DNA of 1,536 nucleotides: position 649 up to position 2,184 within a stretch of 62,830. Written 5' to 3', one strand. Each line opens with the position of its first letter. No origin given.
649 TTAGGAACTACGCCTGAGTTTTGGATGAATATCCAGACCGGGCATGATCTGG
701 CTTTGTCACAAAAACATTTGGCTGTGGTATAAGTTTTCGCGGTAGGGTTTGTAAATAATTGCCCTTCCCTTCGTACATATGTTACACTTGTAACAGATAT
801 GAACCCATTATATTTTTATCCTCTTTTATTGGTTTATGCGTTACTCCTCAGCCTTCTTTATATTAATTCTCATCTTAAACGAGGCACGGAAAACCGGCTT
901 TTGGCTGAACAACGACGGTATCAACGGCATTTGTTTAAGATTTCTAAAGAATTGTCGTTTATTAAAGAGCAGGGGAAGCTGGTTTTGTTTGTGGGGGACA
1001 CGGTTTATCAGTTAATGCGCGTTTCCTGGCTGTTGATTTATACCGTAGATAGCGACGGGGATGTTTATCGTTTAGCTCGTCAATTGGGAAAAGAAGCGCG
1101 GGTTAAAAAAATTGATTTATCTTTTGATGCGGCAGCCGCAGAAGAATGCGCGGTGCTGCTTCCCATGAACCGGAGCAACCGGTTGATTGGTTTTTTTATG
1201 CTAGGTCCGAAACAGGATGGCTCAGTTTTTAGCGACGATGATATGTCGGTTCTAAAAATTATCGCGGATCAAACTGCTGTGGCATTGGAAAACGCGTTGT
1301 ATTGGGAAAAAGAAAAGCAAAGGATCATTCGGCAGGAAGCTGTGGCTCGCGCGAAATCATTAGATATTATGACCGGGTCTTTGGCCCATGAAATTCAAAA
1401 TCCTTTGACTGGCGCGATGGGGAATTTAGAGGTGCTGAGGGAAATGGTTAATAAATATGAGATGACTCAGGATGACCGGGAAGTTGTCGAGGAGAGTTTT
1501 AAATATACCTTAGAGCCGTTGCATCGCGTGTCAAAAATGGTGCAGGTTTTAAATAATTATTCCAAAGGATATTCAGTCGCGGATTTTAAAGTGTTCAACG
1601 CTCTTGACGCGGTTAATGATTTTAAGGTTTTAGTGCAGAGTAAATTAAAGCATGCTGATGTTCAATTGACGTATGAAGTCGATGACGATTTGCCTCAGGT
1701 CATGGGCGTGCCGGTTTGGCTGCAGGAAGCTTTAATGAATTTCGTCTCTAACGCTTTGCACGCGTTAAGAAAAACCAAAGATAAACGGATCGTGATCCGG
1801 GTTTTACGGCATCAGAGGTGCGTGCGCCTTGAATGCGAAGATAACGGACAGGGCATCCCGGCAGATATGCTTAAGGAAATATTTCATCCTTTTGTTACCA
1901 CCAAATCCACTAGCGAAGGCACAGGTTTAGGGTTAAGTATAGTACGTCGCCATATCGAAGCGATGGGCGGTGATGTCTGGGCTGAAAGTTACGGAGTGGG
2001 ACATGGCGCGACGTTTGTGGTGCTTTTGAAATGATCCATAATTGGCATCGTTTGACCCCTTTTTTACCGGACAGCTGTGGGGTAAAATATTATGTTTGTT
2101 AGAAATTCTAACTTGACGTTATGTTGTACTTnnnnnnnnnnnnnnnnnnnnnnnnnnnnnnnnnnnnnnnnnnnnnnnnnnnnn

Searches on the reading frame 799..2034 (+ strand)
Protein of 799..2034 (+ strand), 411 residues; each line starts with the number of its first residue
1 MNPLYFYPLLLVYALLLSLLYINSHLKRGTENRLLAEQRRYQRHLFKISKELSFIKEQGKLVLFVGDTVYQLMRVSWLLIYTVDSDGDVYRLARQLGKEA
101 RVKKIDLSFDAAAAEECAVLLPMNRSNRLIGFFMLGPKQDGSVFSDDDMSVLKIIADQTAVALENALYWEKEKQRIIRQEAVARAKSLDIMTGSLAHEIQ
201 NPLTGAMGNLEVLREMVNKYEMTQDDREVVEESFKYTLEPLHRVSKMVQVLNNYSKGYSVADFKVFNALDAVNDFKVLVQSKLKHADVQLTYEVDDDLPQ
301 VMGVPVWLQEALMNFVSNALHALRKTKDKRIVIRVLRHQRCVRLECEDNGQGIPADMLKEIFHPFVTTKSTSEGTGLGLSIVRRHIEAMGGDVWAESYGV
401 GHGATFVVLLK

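Call 56: search_protein_families(library=pfam, proteins=[window:799-2034:+], max_evalue=0.00001)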
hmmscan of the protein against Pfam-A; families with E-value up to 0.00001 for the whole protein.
window:799-2034:+ (411 aa): 4 families
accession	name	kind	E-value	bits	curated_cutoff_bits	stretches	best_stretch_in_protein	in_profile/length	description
PF02518.31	HATPase_c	-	6e-24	85.1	26.4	1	304-410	2-107/111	Histidine kinase-, DNA gyrase B-, and HSP90-like ATPase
PF00512.31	HisKA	-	9.7e-08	32.4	26.9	1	191-255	5-61/66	His Kinase A (phospho-acceptor) domain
PF13492.12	GAF_3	-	1.3e-06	29.3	27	0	115-165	80-129/129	GAF domain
PF14501.12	HATPase_c_5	-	1.8e-06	28.2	22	1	310-394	8-87/102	GHKL domain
